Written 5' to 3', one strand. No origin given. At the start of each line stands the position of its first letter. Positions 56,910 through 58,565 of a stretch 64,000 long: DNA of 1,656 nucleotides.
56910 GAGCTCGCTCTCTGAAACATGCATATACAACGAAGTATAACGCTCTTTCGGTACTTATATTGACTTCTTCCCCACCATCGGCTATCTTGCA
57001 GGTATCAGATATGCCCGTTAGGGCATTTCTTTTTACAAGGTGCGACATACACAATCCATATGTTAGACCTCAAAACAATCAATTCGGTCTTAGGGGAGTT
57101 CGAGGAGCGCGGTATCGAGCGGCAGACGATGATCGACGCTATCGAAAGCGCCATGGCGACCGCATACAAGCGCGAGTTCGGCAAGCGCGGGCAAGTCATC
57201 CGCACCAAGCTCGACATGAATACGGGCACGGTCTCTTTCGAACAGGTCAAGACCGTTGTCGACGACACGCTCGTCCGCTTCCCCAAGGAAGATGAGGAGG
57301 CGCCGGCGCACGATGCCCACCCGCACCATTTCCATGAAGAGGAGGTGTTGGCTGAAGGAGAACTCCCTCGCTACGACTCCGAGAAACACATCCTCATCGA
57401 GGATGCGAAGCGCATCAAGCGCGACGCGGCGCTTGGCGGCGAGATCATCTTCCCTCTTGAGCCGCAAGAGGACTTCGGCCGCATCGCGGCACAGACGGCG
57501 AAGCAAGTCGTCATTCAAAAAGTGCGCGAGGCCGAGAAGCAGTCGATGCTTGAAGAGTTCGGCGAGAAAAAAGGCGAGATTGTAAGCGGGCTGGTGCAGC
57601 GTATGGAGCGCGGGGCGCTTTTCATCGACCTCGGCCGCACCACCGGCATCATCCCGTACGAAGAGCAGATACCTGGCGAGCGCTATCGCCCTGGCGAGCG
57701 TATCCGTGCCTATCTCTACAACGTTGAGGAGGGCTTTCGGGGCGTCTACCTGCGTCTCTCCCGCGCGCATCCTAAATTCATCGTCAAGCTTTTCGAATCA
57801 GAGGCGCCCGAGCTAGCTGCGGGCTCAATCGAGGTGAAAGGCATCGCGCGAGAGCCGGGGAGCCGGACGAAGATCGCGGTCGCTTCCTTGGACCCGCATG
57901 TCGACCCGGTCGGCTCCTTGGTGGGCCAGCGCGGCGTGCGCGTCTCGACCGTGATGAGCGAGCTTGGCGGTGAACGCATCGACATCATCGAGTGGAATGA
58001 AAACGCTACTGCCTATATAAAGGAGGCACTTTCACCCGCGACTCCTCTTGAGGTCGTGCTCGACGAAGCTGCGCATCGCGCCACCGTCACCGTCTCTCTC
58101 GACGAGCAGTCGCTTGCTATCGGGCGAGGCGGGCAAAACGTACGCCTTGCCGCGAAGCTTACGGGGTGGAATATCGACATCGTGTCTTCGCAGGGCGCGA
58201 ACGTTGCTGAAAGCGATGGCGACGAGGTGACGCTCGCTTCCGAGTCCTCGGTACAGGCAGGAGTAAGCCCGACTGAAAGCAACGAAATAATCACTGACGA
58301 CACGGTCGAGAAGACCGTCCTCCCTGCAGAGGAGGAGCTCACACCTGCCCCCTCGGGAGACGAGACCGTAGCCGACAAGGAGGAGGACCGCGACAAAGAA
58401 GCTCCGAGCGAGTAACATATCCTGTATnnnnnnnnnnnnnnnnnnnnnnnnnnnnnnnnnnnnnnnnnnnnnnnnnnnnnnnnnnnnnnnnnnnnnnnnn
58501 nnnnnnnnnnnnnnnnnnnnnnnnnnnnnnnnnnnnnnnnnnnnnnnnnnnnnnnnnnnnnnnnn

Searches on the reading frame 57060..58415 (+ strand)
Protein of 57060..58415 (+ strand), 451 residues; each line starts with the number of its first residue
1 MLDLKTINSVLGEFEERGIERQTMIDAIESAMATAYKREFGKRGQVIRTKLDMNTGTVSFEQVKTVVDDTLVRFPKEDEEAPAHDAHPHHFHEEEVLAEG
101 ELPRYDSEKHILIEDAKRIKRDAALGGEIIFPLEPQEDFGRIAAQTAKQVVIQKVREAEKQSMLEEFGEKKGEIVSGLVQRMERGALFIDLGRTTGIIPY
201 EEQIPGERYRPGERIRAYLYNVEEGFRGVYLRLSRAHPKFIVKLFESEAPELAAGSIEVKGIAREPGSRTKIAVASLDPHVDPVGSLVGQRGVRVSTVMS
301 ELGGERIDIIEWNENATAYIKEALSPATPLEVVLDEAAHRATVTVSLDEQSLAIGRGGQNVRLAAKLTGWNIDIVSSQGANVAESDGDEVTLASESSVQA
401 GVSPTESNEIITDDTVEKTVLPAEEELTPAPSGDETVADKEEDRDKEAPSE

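Call 38: search_protein_families(library=pfam, proteins=[window:57060-58415:+])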
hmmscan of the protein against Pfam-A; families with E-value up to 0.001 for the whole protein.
window:57060-58415:+ (451 aa): 5 families
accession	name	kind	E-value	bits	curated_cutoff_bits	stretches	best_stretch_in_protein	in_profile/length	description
PF08529.16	NusA_N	-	7.2e-28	97.6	23.8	1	15-161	11-119/119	NusA N-terminal domain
PF13184.12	KH_5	-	1.2e-25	89.9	27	1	266-332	1-67/69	NusA-like KH domain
PF00575.29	S1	-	6e-08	33.4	22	1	170-226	3-66/74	S1 RNA binding domain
PF00013.35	KH_1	-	0.00021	21.4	21.5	0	344-399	5-58/66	KH domain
PF23095.1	KH_NusA_C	-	0.00027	21.3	34.2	1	343-378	3-41/59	Transcription termination/antitermination protein NusA, KH domain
